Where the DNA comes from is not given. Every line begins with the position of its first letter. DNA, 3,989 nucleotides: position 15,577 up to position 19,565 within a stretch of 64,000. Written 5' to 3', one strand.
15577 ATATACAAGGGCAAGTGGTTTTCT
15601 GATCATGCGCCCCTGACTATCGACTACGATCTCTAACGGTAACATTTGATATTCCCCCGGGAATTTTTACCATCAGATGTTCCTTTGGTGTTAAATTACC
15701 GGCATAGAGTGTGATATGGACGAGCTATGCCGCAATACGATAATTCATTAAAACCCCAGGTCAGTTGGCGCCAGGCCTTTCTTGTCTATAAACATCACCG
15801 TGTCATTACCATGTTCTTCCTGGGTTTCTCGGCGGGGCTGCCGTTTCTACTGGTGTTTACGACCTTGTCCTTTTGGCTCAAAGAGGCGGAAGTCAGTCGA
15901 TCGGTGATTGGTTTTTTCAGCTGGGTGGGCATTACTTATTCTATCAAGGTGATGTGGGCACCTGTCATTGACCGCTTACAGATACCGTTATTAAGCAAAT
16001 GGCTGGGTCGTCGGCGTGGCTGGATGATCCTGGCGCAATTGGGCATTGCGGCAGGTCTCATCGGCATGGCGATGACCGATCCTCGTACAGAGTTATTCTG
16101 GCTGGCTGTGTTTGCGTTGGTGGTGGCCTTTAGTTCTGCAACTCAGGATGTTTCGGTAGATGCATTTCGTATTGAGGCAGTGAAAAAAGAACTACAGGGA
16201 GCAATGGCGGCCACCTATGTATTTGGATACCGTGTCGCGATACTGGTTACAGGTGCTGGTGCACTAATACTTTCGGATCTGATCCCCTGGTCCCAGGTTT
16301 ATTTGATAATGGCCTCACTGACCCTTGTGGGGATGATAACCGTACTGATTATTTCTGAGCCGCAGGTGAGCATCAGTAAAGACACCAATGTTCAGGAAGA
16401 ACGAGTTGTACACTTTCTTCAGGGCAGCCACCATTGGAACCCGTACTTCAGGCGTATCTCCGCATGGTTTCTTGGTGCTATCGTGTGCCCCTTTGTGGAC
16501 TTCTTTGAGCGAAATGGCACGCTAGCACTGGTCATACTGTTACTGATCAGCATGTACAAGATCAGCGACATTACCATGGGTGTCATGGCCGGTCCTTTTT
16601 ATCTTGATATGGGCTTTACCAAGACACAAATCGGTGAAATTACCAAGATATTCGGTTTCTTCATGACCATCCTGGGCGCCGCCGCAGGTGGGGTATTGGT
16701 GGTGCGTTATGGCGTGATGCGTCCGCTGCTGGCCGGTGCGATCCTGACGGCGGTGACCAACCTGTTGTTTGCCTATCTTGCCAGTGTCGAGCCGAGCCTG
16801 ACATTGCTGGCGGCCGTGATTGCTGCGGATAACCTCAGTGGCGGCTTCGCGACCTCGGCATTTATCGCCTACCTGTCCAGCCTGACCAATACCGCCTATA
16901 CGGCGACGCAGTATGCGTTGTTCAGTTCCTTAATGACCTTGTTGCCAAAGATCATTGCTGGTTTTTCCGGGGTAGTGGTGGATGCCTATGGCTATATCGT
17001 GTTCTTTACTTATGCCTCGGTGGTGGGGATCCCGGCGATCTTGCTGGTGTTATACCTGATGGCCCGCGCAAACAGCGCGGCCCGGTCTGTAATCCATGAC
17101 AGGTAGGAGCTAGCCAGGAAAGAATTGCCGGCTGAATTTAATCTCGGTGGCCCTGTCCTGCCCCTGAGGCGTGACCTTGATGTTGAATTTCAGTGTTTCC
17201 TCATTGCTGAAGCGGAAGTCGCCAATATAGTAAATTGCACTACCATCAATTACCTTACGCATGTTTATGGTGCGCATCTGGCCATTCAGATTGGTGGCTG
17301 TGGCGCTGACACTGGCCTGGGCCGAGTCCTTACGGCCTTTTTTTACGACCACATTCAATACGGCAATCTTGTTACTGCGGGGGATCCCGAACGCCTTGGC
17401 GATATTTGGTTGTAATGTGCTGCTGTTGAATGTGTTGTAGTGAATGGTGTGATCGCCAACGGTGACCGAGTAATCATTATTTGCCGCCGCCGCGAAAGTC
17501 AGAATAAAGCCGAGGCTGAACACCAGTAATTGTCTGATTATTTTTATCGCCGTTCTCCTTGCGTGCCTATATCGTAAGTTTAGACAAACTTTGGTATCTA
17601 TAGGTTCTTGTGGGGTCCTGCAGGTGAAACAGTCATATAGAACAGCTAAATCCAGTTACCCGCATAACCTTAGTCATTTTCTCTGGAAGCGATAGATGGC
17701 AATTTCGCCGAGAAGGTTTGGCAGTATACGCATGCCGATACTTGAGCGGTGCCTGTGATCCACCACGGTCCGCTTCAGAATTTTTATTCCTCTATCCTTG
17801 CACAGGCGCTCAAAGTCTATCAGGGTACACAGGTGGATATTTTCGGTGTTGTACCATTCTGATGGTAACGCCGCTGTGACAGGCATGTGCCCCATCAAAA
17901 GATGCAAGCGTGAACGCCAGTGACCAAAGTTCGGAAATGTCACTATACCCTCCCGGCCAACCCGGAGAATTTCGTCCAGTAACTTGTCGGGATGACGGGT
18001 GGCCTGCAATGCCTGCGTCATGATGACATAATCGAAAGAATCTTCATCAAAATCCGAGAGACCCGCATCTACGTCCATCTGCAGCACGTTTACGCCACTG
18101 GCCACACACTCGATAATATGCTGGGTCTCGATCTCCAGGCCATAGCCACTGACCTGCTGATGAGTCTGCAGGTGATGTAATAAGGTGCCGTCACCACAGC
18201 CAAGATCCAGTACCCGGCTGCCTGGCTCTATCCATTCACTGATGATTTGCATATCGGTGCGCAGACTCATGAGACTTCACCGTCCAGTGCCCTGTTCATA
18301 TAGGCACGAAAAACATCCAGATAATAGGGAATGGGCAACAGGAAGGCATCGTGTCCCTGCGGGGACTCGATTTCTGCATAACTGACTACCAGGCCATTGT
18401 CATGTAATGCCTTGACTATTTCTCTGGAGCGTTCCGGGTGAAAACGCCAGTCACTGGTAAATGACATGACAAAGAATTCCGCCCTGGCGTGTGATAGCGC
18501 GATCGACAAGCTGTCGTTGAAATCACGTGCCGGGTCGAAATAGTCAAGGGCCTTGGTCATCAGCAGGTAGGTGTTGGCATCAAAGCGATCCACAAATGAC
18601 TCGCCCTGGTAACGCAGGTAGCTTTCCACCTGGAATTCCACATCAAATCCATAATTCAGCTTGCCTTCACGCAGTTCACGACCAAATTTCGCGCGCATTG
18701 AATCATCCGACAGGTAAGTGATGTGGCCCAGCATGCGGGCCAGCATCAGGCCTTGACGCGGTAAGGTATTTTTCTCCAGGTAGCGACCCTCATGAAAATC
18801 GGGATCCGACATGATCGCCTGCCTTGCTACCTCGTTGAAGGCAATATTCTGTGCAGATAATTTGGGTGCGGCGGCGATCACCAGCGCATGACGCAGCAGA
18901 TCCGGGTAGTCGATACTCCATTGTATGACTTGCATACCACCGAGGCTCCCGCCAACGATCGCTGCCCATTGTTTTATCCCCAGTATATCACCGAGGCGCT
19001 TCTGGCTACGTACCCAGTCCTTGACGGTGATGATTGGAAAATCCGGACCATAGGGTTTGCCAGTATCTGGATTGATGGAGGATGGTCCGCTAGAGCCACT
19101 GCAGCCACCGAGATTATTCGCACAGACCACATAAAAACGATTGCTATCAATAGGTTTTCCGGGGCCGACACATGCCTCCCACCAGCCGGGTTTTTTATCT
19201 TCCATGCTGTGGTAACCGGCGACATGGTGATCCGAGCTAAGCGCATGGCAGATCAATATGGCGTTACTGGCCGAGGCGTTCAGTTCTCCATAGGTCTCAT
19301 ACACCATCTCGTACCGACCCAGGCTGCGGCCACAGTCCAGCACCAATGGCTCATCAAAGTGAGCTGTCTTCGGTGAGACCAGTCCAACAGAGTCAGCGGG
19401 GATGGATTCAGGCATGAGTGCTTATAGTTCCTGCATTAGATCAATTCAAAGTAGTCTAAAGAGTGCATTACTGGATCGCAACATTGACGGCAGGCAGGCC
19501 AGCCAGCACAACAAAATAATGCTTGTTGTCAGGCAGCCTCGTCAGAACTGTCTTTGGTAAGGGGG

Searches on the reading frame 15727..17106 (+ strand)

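Call 81: search_protein_families(library=pfam, proteins=[window:15727-17106:+], max_evalue=0.0001)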
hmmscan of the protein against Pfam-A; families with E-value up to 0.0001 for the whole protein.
window:15727-17106:+ (459 aa): 2 families
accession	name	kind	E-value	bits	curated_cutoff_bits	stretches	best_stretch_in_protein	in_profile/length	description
PF07690.21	MFS_1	-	3.4e-20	72.7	33.4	2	29-288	1-244/347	Major Facilitator Superfamily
PF13000.13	Acatn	-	6.8e-11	41.8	23.7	1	31-107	7-81/546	Acetyl-coenzyme A transporter 1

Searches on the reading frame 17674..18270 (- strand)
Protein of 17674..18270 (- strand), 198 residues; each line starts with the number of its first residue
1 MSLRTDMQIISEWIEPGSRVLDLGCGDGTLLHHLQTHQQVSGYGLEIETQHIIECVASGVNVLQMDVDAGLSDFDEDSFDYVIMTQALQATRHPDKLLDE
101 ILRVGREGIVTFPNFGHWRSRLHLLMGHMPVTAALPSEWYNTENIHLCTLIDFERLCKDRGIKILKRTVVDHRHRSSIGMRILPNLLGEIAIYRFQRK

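Call 53: search_protein_families(library=pfam, proteins=[window:17674-18270:-], max_evalue=0.0001)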
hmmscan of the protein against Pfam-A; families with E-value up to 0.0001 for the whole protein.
window:17674-18270:- (198 aa): 6 families
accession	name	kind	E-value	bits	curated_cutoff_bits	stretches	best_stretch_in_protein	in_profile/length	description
PF07021.18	MetW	-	5.3e-79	264.8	21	1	4-194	1-192/193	Methionine biosynthesis protein MetW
PF13489.12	Methyltransf_23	-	1.4e-11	44.8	27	1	10-165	16-162/164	Methyltransferase domain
PF13847.12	Methyltransf_31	-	6.7e-11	42.5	27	1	15-112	2-109/145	Methyltransferase domain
PF13649.12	Methyltransf_25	-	3e-10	41.1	27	1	20-108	1-96/97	Methyltransferase domain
PF08241.18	Methyltransf_11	-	8e-10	39.7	21.2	1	21-108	1-90/95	Methyltransferase domain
PF08242.18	Methyltransf_12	-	1.2e-09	39.2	30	1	21-104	1-91/98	Methyltransferase domain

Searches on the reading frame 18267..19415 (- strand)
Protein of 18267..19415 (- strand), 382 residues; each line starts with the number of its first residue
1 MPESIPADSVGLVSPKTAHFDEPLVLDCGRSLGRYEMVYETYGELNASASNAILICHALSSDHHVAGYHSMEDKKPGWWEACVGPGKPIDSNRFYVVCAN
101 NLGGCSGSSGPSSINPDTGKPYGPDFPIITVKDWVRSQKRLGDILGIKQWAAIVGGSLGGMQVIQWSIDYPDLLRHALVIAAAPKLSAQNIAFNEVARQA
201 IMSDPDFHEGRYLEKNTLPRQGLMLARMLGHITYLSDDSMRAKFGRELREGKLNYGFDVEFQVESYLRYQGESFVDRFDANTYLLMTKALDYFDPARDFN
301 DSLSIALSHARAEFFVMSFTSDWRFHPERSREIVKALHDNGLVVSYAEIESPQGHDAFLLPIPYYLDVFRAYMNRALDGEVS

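Call 81: search_protein_families(library=pfam, proteins=[window:18267-19415:-], max_evalue=0.0001)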
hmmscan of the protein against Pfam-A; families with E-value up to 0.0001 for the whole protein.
window:18267-19415:- (382 aa): 1 family
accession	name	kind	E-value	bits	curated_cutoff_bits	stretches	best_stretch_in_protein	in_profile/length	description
PF00561.26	Abhydrolase_1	-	8.1e-17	62.1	25.8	1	52-359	2-242/245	alpha/beta hydrolase fold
